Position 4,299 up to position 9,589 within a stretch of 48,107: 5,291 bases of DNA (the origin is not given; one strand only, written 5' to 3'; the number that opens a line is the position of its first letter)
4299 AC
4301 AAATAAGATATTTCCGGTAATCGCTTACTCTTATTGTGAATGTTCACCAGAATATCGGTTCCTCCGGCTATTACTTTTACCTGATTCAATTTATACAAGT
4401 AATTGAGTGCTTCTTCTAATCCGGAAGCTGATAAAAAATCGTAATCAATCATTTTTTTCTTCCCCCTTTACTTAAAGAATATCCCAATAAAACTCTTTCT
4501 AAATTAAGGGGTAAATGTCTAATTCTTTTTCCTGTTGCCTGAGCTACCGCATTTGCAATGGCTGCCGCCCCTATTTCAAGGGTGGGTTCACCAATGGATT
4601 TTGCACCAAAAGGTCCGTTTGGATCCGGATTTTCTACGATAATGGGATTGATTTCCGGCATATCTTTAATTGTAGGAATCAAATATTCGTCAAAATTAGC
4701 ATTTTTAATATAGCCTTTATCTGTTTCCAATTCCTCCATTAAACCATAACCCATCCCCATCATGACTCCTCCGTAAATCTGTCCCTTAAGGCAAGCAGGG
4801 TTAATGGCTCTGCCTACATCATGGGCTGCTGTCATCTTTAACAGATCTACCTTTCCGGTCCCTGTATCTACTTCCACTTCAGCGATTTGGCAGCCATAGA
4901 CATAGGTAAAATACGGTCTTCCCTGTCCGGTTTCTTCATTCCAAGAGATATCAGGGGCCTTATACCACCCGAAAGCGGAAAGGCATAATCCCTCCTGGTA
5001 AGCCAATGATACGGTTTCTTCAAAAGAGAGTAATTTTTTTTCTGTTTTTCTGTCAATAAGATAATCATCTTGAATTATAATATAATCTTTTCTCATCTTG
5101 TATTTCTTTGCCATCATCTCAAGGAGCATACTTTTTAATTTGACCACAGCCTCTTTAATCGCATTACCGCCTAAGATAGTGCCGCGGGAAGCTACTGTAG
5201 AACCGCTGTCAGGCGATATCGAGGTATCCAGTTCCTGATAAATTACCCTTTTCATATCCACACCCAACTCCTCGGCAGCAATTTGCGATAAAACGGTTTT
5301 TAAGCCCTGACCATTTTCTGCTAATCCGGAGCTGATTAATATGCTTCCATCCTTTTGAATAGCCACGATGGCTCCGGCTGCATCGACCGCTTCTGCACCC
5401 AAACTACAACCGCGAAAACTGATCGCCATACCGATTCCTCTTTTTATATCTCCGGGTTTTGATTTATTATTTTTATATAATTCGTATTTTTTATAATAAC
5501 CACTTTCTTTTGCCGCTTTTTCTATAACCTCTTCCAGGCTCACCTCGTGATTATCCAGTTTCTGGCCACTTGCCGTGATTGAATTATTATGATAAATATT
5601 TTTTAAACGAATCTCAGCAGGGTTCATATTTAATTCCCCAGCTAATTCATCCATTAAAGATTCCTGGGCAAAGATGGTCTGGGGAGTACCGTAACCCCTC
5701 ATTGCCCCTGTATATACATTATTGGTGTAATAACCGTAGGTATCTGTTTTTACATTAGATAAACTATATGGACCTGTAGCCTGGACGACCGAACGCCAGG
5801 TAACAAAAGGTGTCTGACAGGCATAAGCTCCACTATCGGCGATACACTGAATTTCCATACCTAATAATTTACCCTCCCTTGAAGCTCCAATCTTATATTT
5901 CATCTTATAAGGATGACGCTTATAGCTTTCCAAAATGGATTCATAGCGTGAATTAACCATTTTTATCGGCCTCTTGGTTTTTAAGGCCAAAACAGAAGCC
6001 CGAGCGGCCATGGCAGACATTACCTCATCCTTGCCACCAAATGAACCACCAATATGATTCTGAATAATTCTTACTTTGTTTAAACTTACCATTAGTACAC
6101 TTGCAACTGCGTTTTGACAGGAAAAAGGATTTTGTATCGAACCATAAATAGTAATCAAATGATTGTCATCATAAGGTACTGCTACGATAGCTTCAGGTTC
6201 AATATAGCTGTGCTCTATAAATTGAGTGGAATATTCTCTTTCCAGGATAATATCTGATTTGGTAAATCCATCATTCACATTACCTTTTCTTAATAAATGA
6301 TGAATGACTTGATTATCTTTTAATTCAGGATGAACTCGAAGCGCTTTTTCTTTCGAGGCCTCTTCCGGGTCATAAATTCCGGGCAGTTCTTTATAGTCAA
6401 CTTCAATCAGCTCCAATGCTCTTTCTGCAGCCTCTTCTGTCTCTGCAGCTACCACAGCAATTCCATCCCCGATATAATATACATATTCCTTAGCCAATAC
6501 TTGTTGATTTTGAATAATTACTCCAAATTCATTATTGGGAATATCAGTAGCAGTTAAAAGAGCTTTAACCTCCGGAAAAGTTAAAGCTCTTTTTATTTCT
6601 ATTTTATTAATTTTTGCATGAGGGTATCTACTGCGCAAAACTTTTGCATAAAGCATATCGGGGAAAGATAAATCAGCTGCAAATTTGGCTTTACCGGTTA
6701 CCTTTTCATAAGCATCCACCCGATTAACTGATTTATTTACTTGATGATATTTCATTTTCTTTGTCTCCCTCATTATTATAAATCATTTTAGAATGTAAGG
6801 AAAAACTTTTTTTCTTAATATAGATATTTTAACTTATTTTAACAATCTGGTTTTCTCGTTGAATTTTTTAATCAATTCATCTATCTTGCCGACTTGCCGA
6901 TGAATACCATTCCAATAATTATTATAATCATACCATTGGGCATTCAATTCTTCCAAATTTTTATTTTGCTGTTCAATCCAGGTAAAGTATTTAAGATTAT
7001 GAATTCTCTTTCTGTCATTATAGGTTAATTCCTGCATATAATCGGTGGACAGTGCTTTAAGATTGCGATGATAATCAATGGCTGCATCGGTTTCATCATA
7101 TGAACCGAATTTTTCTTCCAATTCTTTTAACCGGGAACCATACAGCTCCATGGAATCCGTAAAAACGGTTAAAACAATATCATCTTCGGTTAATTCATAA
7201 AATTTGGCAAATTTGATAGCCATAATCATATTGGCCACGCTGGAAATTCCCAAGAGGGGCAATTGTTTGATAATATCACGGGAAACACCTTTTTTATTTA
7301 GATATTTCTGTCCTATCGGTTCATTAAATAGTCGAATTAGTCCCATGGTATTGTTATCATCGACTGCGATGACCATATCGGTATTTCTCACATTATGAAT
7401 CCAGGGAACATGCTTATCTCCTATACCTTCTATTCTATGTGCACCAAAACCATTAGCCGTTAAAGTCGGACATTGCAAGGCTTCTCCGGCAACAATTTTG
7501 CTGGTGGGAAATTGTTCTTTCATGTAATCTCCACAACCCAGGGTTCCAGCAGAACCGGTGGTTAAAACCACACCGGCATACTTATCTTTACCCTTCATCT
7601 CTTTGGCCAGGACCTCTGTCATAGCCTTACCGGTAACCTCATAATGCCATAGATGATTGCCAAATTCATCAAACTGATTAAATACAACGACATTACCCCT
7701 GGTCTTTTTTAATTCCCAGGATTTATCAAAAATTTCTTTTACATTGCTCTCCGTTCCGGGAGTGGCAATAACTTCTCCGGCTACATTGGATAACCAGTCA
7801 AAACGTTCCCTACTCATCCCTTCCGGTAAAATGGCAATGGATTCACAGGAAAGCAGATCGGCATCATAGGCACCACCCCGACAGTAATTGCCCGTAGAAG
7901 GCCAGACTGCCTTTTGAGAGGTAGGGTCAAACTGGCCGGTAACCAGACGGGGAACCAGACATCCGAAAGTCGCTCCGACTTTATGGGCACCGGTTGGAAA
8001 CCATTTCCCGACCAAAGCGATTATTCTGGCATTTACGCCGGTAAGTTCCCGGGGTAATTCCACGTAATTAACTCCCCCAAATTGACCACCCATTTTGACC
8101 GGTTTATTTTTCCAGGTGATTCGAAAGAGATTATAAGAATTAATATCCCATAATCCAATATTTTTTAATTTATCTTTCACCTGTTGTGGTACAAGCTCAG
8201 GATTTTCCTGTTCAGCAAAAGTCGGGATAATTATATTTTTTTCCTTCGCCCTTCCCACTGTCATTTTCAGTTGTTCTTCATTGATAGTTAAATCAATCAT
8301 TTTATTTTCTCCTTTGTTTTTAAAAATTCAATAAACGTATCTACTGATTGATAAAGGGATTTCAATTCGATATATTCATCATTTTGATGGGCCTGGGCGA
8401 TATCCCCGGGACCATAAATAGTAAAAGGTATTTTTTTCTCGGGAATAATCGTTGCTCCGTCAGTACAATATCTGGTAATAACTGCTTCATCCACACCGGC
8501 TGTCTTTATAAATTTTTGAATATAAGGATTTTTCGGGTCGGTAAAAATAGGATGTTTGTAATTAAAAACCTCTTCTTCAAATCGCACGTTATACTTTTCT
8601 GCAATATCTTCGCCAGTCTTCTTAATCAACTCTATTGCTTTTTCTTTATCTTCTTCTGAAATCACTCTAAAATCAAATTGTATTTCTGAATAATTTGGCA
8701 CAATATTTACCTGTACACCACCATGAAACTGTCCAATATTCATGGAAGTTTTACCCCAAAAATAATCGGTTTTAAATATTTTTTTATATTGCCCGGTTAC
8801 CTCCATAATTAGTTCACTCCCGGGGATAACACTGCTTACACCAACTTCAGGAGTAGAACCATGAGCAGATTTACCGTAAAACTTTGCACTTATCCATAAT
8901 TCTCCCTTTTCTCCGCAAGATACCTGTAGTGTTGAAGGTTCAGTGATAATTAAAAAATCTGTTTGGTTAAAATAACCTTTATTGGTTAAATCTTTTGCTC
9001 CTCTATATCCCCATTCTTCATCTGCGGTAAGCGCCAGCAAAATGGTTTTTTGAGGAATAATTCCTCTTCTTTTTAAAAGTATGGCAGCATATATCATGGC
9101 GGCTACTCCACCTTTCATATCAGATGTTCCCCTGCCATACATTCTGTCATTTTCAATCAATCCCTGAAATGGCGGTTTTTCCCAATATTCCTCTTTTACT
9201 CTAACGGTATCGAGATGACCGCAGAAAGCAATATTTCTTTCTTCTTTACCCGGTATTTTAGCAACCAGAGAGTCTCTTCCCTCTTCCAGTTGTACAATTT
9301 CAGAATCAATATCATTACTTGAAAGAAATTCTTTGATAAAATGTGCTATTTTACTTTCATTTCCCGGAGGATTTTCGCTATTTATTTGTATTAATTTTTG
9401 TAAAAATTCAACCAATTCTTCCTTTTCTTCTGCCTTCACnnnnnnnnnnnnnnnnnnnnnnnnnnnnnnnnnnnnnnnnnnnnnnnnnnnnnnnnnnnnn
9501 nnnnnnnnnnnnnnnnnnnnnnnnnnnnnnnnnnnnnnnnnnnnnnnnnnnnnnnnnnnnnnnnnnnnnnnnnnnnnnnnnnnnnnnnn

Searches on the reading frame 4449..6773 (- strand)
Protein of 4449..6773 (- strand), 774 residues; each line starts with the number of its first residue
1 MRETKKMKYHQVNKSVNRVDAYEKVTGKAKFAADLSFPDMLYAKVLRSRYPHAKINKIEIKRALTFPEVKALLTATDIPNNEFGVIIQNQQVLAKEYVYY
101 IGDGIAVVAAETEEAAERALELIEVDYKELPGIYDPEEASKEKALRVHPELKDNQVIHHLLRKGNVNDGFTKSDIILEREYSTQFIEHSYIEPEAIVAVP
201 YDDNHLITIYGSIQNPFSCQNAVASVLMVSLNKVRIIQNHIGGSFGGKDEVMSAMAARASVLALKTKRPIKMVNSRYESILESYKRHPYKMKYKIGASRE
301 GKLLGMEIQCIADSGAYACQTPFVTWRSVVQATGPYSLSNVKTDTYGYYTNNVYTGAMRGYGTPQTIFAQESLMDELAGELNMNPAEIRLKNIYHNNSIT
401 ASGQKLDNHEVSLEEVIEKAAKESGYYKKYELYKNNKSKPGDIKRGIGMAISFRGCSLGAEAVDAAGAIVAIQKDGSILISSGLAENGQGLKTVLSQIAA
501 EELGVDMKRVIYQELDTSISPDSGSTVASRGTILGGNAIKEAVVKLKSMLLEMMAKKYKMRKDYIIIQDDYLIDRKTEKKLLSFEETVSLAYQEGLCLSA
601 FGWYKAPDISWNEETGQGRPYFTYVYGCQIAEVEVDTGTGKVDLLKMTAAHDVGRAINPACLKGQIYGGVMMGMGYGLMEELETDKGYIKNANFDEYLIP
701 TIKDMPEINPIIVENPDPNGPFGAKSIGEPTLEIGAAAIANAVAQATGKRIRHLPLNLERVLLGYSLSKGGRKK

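Call 4: search_protein_families(library=ncbifam, proteins=[window:4449-6773:-], max_evalue=0.00001)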
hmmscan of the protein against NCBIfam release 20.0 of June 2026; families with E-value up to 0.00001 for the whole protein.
window:4449-6773:- (774 aa): 13 families
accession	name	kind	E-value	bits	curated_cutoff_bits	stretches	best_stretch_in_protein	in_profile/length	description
TIGR03196.1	pucD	equivalog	2.8e-171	571.6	783.65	1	12-761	3-754/763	xanthine dehydrogenase subunit D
NF043082.1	XdhA_XDHase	equivalog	3.9e-168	560.9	780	1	13-763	2-750/758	xanthine dehydrogenase subunit XdhA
NF007426.0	PRK09970.1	equivalog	4.9e-161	537.4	916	1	8-762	2-752/761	xanthine dehydrogenase molybdenum-binding subunit XdhA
TIGR03194.1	4hydrxCoA_A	equivalog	3.2e-160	535.1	994.55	1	17-762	2-743/746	4-hydroxybenzoyl-CoA reductase subunit alpha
TIGR02965.1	xanthine_xdhB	equivalog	6.5e-142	474.3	849.5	1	14-750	3-736/758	xanthine dehydrogenase molybdopterin binding subunit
TIGR03311.1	Se_dep_XDH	equivalog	6.8e-136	454.5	830.45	2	10-553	160-681/848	selenium-dependent xanthine dehydrogenase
NF045668.1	pterin_aldehy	equivalog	4.7e-124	415.4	1100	1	12-763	175-902/905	molybdopterin-dependent aldehyde oxidoreductase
NF041018.1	glyceraldDH_alpha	equivalog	2e-119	400.1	790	1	12-761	3-740/741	glyceraldehyde dehydrogenase subunit alpha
NF040766.1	CODH_aero_grp5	exception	4.5e-98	329.4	950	1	11-758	4-778/785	aerobic carbon-monoxide dehydrogenase large subunit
NF041671.1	peri_hyde_PaoC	equivalog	5.3e-91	306.1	1180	1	10-762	16-728/735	aldehyde oxidoreductase molybdenum-binding subunit PaoC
TIGR02969.1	mam_aldehyde_ox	subfamily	8e-87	291.9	1912.3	1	10-760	574-1296/1330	aldehyde oxidase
TIGR03313.1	Se_sel_red_Mo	hypoth_equivalog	7e-85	285.4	1101.9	2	163-763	361-947/951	molybdopterin-dependent oxidoreductase Mo/Fe-S-binding subunit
TIGR02416.1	CO_dehy_Mo_lg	equivalog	1.1e-80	271.8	991.15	1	25-754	6-758/770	aerobic carbon-monoxide dehydrogenase large subunit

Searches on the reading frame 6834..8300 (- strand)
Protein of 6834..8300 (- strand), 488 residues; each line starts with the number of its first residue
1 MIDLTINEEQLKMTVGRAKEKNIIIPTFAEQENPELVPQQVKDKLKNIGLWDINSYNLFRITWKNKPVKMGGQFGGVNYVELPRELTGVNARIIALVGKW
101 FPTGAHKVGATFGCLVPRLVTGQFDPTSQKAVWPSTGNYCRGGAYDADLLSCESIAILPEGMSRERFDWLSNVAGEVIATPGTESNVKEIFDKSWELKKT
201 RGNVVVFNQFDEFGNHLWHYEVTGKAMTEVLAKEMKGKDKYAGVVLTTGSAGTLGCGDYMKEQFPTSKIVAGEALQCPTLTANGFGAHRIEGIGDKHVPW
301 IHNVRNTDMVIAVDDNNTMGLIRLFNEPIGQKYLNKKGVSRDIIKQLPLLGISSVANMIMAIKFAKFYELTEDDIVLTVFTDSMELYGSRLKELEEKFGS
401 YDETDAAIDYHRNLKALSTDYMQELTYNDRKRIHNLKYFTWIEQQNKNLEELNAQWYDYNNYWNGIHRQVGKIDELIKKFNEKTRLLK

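Call 4: search_protein_families(library=ncbifam, proteins=[window:6834-8300:-], max_evalue=0.00001)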
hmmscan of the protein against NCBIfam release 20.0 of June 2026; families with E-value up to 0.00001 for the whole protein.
window:6834-8300:- (488 aa): 7 families
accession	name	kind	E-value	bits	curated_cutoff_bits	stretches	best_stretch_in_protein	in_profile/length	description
TIGR01139.1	cysK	equivalog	2.6e-26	92.6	350.95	1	87-388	17-293/298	cysteine synthase A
TIGR01136.1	cysKM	subfamily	2.2e-23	83.1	344.15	1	88-387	18-293/299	cysteine synthase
TIGR01137.1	cysta_beta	equivalog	1.9e-20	73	510.25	1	78-390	13-308/457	cystathionine beta-synthase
NF007989.0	PRK10717.1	equivalog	4e-16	59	387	1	129-391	66-316/334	cysteine synthase A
NF008735.0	PRK11761.1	equivalog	2e-10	40.4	413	1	89-323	25-244/296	cysteine synthase CysM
TIGR03945.1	PLP_SbnA_fam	equivalog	2.4e-10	40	349.95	1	80-320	11-246/304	2,3-diaminopropionate biosynthesis protein SbnA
NF053679.1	CysteaSynCapA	equivalog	3.6e-07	29.3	600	1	160-323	99-267/329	cysteate synthase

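Call 45: search_protein_families(library=pfam, proteins=[window:6834-8300:-], max_evalue=0.0001)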
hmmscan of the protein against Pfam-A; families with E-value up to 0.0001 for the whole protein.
window:6834-8300:- (488 aa): 1 family
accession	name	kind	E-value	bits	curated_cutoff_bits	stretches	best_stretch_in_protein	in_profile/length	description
PF00291.31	PALP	-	4.2e-12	46.5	35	1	102-325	33-256/295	Pyridoxal-phosphate dependent enzyme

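Call 55: search_solved_structures(query=window:6834-8300:-, max_evalue=0.001)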
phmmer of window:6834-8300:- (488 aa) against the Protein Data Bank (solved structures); distinct sequences matched with E-value up to 0.001: 79 (the best 60 are shown).
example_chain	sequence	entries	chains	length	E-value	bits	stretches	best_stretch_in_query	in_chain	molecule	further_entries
7n2t_A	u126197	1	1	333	6.1e-17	64.8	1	75-324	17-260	Cysteine synthase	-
8srt_A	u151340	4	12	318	1.9e-16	63.2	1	102-324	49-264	Cysteine synthase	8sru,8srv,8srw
8t2c_A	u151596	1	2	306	2e-16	63.1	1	104-324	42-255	Cysteine synthase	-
6c2h_A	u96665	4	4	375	4.5e-16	61.9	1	80-391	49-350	Cystathionine beta-synthase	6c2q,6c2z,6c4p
5b53_A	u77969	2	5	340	8.7e-16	61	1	148-396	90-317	Cysteine synthase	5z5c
5b55_A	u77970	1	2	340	4.3e-15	58.7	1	148-396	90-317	Cysteine synthase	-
2isq_A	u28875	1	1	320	1.5e-14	56.9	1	86-323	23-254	Cysteine synthase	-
1z7w_A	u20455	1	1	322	1.6e-14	56.9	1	86-323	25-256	Cysteine synthase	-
2egu_A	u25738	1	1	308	1.7e-14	56.7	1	129-318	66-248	Cysteine synthase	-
1z7y_A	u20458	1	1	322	3.8e-14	55.6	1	112-323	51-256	Cysteine synthase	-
9jxu_A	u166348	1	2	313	7.8e-14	54.6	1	131-319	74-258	Cysteine synthase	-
4i1y_A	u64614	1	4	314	1.9e-13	53.3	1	74-325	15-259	Cysteine synthase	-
3rr2_A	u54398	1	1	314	2.7e-13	52.8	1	74-324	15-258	Cysteine synthase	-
5ohx_A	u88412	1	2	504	7.8e-13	51.3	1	131-325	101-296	Cystathionine beta-synthase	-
4aec_A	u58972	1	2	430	8e-13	51.2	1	122-317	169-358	CYSTEINE SYNTHASE, MITOCHONDRIAL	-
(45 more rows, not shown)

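Call 77: find_homologous_proteins(query=window:6834-8300:-, max_evalue=1e-10)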
Query window:6834-8300:- (488 aa): 8000 proteins with E <= 1e-10 among 8000 candidates; the best 120 are listed.
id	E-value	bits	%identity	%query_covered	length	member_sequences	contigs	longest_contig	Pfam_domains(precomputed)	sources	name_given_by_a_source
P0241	0.0e+0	1134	100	100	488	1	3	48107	PF00291.32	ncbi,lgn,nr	ncbi:MAG: pyridoxal-phosphate dependent enzyme [Candidatus Caldatribacteriota bacterium]|nr:pyridoxa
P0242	0.0e+0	1061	93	100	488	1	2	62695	PF00291.32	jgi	-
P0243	0.0e+0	1051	92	100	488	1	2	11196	PF00291.32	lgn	-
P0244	0.0e+0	1032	89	100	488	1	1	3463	PF00291.32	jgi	-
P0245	0.0e+0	1030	89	100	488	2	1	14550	PF00291.32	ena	-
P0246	2.0e-289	978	84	100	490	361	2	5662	PF00291.32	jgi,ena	jgi:cysteine synthase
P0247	2.1e-289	978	84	100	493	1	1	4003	PF00291.32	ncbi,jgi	-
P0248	2.0e-287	972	84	100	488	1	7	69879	PF00291.32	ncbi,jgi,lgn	jgi:cysteine synthase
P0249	2.4e-287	972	84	100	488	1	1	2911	PF00291.32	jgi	jgi:cysteine synthase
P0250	1.5e-286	969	83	100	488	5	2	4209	PF00291.32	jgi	-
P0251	2.6e-286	968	84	100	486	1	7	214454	PF00291.32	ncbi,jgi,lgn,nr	ncbi:MAG TPA: pyridoxal-5-phosphate-dependent protein subunit beta [Candidatus Atribacteria bacteriu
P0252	4.7e-286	967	83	100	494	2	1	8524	PF00291.32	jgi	-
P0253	4.8e-286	967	83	100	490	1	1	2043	PF00291.32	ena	-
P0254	1.1e-285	966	83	100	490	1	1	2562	PF00291.32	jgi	jgi:cysteine synthase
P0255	1.2e-285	966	83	100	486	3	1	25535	PF00291.32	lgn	-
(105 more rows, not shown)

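Call 78: find_encoding_contigs(protein=P0242, flank=10000, max_places=2)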
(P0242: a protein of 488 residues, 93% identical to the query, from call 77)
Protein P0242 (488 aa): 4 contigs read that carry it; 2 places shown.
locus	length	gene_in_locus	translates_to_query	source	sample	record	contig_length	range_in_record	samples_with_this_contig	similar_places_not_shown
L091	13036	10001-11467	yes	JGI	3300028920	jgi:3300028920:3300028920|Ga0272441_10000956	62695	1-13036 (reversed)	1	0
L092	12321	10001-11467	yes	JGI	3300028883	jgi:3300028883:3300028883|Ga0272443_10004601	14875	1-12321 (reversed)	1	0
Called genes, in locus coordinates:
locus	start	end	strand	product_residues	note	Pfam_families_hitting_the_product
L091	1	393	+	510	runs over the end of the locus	PF00005:ABC_tran, PF13304:AAA_21 (faint), PF00005:ABC_tran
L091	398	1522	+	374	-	PF02653:BPD_transp_2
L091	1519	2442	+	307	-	PF02653:BPD_transp_2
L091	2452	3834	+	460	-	PF07969:Amidohydro_3 (weak), PF01979:Amidohydro_1, PF07969:Amidohydro_3 (weak)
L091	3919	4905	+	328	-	PF02729:OTCace_N, PF00185:OTCace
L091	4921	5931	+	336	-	PF02729:OTCace_N, PF00185:OTCace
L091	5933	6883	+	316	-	PF00696:AA_kinase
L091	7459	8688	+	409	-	PF00291:PALP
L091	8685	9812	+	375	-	PF04389:Peptidase_M28 (weak), PF01546:Peptidase_M20, PF07687:M20_dimer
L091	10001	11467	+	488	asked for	PF00291:PALP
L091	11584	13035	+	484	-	?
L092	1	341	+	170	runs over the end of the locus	PF00881:Nitroreductase, PF14512:TM1586_NiRdase (weak), PF00881:Nitroreductase, PF14512:TM1586_NiRdase (weak)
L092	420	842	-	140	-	PF03479:PCC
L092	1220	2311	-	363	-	PF01784:DUF34_NIF3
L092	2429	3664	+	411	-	PF01136:Peptidase_U32, PF16325:Peptidase_U32_C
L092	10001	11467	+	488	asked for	PF00291:PALP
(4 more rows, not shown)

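Call 79: find_encoding_contigs(protein=P0251, flank=10000, max_places=2)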
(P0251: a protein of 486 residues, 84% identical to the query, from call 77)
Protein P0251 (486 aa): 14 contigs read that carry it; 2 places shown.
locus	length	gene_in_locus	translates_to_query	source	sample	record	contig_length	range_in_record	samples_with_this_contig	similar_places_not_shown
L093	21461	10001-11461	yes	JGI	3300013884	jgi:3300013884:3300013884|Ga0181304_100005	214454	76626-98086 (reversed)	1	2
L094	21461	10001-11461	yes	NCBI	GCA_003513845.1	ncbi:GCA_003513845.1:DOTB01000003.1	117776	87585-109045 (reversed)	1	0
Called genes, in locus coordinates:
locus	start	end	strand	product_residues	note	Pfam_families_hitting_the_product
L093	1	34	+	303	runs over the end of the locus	PF00528:BPD_transp_1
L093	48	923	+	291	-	PF00528:BPD_transp_1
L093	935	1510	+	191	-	PF00702:Hydrolase, PF13419:HAD_2, PF13242:Hydrolase_like (faint)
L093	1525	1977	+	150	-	PF19420:DDAH_eukar (weak), PF02274:ADI (faint)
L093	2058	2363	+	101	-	PF02274:ADI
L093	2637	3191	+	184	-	PF01381:HTH_3, PF12844:HTH_19 (weak), PF13560:HTH_31 (weak), PF01050:MannoseP_isomer (weak), PF07883:Cupin_2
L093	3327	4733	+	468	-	PF12890:DHOase (weak), PF01979:Amidohydro_1, PF07969:Amidohydro_3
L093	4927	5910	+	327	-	PF02729:OTCace_N, PF00185:OTCace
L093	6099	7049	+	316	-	PF00696:AA_kinase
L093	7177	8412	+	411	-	PF00291:PALP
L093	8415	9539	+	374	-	PF04389:Peptidase_M28, PF01546:Peptidase_M20, PF07687:M20_dimer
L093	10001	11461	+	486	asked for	PF00291:PALP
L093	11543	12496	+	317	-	PF02729:OTCace_N, PF00185:OTCace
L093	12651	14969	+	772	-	PF01315:Ald_Xan_dh_C, PF02738:MoCoBD_1, PF20256:MoCoBD_2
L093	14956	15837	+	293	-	PF00941:FAD_binding_5, PF03450:CO_deh_flav_C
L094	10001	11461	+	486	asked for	PF00291:PALP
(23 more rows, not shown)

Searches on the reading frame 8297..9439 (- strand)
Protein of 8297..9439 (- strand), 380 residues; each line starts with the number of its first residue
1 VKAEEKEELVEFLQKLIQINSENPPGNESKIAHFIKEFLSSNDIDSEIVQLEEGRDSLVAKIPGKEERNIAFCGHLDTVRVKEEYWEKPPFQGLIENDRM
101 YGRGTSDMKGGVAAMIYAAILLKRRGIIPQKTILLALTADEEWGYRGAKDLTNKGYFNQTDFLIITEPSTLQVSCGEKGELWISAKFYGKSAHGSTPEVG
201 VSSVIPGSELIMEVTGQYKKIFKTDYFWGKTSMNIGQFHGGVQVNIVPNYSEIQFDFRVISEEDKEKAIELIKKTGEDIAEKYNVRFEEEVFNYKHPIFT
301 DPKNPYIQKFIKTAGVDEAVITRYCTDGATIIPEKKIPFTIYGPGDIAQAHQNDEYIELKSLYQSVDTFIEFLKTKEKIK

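Call 4: search_protein_families(library=ncbifam, proteins=[window:8297-9439:-], max_evalue=0.00001)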
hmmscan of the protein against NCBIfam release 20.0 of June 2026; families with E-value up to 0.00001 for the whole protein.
window:8297-9439:- (380 aa): 56 families (the best 25 are shown)
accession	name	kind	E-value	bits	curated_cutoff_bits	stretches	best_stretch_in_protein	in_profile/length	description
TIGR01910.1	DapE-ArgE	subfamily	8.2e-82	275.4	217.6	1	10-366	1-371/373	ArgE/DapE family deacylase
NF006365.0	PRK08588.1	subfamily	3.5e-81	273.5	289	1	3-373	3-377/383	succinyl-diaminopimelate desuccinylase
NF006399.0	PRK08651.1-2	equivalog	1e-59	202.6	381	1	6-376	3-404/405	succinyl-diaminopimelate desuccinylase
NF006400.0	PRK08651.1-3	equivalog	8.7e-59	199.3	374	1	5-376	8-406/410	succinyl-diaminopimelate desuccinylase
NF005710.0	PRK07522.1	subfamily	1.8e-58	198.6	412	1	4-371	5-382/391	acetylornithine deacetylase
NF009555.0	PRK13004.1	equivalog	7.3e-58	196.3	321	2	3-305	11-304/399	YgeY family selenium metabolism-linked hydrolase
TIGR01892.1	AcOrn-deacetyl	equivalog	1.1e-56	192.4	297.7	1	12-365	2-357/365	acetylornithine deacetylase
NF003474.0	PRK05111.1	equivalog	2.7e-49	168.1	460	1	26-370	31-374/383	acetylornithine deacetylase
NF006398.0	PRK08651.1-1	equivalog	3e-49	168.1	439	1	4-369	9-392/403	succinyl-diaminopimelate desuccinylase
TIGR03526.1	selenium_YgeY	hypoth_equivalog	3.5e-45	154.5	321.5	1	5-303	11-300/395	YgeY family selenium metabolism-linked hydrolase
NF010589.0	PRK13983.1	equivalog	6.2e-45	153.8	333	1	4-373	11-406/409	M20 family metallo-hydrolase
TIGR01900.1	dapE-gram_pos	equivalog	1.5e-41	142.5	304.2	1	7-373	3-350/351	succinyl-diaminopimelate desuccinylase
NF009558.0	PRK13013.1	equivalog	1.2e-39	136.2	428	1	5-367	14-414/429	acetylornithine deacetylase/succinyl-diaminopimelate desuccinylase family protein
NF009557.0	PRK13009.1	equivalog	2.3e-36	125.8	284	1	8-374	4-372/377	succinyl-diaminopimelate desuccinylase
NF006370.0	PRK08596.1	equivalog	2.8e-35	121.7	412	1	4-174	14-187/425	acetylornithine deacetylase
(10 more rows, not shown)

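Call 45: search_protein_families(library=pfam, proteins=[window:8297-9439:-], max_evalue=0.0001)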
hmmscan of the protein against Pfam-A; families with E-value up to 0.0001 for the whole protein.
window:8297-9439:- (380 aa): 3 families
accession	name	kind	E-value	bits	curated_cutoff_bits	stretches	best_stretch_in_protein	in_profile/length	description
PF01546.33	Peptidase_M20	-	5.6e-32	111.8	24.6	1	72-374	2-205/206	Peptidase family M20/M25/M40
PF07687.19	M20_dimer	-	1.5e-17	63.9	21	1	176-283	2-106/107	Peptidase dimerisation domain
PF04389.22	Peptidase_M28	-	2e-08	34.6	21.3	1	58-153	2-78/193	Peptidase family M28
